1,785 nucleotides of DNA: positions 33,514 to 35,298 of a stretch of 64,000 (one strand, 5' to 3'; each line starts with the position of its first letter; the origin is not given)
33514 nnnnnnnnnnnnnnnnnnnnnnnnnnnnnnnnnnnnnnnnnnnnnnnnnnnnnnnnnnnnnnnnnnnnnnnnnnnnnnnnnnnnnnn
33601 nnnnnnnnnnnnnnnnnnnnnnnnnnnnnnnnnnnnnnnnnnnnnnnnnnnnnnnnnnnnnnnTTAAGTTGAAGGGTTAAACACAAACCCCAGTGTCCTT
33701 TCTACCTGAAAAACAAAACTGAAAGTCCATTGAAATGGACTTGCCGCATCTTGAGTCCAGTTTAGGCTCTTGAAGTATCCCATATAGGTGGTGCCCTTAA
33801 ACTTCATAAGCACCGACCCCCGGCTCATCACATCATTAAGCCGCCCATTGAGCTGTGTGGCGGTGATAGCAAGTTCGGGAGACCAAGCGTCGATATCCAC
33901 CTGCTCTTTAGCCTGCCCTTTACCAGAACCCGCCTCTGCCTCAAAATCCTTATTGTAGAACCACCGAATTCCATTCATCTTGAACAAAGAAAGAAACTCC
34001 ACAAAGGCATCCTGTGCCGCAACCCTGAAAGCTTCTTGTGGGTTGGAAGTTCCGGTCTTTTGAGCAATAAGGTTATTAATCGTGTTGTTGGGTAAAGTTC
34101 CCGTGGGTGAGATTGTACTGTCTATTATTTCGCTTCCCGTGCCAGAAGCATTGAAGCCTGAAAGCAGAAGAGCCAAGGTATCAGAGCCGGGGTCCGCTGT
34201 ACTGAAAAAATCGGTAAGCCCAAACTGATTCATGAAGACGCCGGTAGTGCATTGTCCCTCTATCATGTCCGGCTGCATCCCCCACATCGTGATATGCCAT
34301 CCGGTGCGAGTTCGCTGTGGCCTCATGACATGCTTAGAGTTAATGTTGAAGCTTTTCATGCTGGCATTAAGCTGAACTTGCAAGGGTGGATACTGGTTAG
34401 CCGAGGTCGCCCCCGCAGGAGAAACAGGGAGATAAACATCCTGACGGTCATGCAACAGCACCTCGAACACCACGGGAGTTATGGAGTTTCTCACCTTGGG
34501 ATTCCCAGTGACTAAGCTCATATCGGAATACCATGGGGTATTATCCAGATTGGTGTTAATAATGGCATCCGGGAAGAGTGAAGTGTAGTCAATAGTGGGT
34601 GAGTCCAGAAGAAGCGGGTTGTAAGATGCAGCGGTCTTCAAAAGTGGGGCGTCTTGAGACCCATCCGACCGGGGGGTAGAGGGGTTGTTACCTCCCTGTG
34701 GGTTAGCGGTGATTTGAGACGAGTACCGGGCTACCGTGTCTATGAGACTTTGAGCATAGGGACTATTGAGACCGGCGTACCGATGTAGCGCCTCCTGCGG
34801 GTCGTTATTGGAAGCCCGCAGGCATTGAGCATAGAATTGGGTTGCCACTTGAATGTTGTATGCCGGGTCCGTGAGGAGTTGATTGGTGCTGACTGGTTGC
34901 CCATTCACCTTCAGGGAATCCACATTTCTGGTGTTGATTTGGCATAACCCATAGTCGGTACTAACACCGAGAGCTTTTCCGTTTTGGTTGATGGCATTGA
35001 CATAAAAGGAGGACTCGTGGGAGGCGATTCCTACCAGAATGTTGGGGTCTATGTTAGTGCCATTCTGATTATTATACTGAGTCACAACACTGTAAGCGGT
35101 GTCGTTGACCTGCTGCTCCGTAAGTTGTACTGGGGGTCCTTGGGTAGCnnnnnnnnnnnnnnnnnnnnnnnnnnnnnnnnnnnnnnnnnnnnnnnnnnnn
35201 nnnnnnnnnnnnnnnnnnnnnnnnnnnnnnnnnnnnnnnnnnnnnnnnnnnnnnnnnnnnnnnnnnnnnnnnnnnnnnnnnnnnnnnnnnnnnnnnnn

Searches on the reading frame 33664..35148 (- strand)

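Call 42: search_protein_families(library=phrogs, proteins=[window:33664-35148:-], max_evalue=0.001)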
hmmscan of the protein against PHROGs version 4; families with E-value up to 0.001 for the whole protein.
window:33664-35148:- (494 aa): 3 families
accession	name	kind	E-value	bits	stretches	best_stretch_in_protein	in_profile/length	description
phrog_19349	-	unknown function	6.3e-05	23.9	1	25-100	75-140/204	-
phrog_4067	-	other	0.0001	21.8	1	21-107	677-754/980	transglycosylase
phrog_38584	-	unknown function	0.00082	20.6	0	32-109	31-103/169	-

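Call 43: search_protein_families(library=pfam, proteins=[window:33664-35148:-], max_evalue=0.01)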
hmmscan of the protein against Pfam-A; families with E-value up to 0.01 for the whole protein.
window:33664-35148:- (494 aa): 1 family
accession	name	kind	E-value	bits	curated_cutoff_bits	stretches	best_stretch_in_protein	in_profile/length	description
PF01464.25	SLT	-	2.5e-12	46.8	21.3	1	28-125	7-95/117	Transglycosylase SLT domain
